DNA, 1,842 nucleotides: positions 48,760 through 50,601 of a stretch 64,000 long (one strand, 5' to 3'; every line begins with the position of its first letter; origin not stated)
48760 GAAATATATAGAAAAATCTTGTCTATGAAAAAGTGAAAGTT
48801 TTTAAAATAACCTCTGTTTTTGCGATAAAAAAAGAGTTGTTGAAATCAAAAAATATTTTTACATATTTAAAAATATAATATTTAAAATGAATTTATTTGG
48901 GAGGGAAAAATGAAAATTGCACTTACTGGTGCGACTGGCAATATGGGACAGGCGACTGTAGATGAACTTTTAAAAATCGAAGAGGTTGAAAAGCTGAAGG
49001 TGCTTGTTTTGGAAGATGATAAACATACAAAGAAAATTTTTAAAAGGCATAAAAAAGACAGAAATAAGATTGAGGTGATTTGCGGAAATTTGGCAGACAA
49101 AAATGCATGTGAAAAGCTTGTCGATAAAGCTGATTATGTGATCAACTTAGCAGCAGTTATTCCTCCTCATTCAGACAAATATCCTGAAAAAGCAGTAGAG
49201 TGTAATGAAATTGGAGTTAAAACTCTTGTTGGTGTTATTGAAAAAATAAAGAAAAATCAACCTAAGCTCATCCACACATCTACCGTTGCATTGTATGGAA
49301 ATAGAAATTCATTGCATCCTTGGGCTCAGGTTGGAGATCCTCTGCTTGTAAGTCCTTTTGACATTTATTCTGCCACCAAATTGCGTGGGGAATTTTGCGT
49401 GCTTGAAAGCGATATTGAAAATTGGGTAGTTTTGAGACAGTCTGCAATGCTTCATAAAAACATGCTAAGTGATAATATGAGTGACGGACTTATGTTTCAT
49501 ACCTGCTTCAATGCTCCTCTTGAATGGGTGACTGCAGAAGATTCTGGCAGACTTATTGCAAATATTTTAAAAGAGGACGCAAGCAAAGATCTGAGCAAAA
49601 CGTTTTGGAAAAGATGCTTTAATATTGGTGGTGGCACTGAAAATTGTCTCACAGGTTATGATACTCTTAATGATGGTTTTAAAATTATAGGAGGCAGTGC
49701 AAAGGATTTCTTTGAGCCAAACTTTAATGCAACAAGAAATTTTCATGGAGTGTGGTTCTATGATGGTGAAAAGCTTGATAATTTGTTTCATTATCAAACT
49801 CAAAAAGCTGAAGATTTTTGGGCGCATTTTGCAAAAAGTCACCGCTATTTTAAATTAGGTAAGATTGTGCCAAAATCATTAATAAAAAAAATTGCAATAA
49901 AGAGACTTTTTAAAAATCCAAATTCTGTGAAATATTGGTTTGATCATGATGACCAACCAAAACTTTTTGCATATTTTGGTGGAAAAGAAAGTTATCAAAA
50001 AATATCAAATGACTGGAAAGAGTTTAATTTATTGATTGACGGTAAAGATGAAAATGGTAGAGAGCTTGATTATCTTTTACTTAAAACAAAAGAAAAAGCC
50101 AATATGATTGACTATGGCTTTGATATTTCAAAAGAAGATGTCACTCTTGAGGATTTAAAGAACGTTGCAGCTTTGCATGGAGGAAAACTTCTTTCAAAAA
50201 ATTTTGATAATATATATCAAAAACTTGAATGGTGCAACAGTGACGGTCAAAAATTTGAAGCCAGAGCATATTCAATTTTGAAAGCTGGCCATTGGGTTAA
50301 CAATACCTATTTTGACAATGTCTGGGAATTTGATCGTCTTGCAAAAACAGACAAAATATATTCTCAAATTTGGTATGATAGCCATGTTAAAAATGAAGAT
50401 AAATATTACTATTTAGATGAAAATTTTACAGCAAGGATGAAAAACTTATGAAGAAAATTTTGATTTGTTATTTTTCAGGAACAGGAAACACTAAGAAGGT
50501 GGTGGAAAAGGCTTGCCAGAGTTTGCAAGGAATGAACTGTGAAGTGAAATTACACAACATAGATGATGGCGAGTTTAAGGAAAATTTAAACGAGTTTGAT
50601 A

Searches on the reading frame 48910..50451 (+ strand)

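Call 76: search_protein_families(library=pfam, proteins=[window:48910-50451:+], max_evalue=0.00001)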
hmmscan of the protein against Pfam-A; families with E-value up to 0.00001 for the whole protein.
window:48910-50451:+ (513 aa): 7 families
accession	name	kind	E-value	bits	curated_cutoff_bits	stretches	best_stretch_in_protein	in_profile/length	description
PF01370.27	Epimerase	-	1.4e-16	61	20.9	1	3-165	1-154/240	NAD dependent epimerase/dehydratase family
PF16363.11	GDP_Man_Dehyd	-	3.8e-14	53.3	27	1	6-164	3-164/332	GDP-mannose 4,6 dehydratase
PF01073.25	3Beta_HSD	-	2.5e-12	46.9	22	1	5-168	2-161/280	3-beta hydroxysteroid dehydrogenase/isomerase family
PF07993.18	NAD_binding_4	-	1.8e-11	44.1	20.1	1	5-134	1-146/258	Male sterility protein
PF04321.23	RmlD_sub_bind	-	3.8e-10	39.8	27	1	1-182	1-153/287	RmlD substrate binding domain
PF02719.21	Polysacc_synt_2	-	2e-07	31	20.2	1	4-114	2-119/293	Polysaccharide biosynthesis protein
PF05368.20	NmrA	-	1.2e-06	28.8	27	0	2-80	4-76/298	NmrA-like family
